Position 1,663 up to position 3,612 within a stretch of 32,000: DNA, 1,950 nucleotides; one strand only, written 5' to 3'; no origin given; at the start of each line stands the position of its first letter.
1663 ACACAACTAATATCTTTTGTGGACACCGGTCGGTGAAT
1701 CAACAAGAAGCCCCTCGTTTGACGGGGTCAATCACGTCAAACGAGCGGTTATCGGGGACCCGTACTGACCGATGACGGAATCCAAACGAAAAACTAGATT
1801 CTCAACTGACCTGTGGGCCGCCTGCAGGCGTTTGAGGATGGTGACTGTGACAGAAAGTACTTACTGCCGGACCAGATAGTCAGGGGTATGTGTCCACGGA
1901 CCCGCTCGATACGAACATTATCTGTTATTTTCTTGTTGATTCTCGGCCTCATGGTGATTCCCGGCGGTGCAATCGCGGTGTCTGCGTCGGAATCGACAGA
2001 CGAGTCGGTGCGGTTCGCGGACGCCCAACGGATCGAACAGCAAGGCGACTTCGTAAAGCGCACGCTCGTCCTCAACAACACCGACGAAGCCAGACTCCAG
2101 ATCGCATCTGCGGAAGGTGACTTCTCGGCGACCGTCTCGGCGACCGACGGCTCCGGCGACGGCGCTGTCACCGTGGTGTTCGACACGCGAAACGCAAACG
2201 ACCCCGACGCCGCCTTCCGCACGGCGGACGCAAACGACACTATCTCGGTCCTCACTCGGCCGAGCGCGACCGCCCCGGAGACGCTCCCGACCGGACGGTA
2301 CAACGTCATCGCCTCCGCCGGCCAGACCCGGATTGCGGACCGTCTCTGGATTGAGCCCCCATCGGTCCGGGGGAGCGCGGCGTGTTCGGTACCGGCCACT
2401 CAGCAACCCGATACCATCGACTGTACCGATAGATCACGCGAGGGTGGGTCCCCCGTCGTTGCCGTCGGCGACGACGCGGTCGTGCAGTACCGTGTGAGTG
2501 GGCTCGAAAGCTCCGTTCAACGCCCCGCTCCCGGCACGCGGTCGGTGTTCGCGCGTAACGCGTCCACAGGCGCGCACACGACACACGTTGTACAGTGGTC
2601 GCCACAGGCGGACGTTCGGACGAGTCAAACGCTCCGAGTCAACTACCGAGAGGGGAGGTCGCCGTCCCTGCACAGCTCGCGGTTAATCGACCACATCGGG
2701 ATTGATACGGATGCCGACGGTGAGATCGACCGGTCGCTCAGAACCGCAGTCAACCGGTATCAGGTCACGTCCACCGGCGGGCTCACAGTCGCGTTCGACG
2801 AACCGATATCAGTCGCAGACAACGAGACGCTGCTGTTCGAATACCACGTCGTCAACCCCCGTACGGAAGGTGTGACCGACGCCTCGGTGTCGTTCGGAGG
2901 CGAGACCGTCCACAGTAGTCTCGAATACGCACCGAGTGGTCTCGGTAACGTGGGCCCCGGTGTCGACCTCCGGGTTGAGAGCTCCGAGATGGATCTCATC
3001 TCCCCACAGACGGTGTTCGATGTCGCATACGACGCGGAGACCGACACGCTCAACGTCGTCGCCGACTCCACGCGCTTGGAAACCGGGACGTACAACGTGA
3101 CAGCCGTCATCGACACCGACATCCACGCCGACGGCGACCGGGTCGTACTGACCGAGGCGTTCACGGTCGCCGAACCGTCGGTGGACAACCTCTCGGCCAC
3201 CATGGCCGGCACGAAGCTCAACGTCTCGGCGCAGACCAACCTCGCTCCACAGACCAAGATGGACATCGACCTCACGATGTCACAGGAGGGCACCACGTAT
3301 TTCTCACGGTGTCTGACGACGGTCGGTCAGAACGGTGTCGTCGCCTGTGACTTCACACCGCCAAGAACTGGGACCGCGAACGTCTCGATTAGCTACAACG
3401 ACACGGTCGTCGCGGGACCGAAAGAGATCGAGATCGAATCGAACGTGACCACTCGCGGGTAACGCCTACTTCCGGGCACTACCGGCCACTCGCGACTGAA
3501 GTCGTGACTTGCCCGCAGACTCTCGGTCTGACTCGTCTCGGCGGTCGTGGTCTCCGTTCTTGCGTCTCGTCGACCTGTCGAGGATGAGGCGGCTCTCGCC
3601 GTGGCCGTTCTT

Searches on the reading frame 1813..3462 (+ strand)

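Call 27: search_protein_families(library=pfam, proteins=[window:1813-3462:+], max_evalue=0.01)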
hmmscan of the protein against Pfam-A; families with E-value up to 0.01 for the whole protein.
window:1813-3462:+ (549 aa): 2 families
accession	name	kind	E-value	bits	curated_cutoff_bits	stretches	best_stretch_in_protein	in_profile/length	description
PF25162.1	DUF7827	-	6e-15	55.8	27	1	59-170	2-120/120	Domain of unknown function (DUF7827)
PF00630.25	Filamin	-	0.0012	20.1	26.9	0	484-535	41-89/93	Filamin/ABP280 repeat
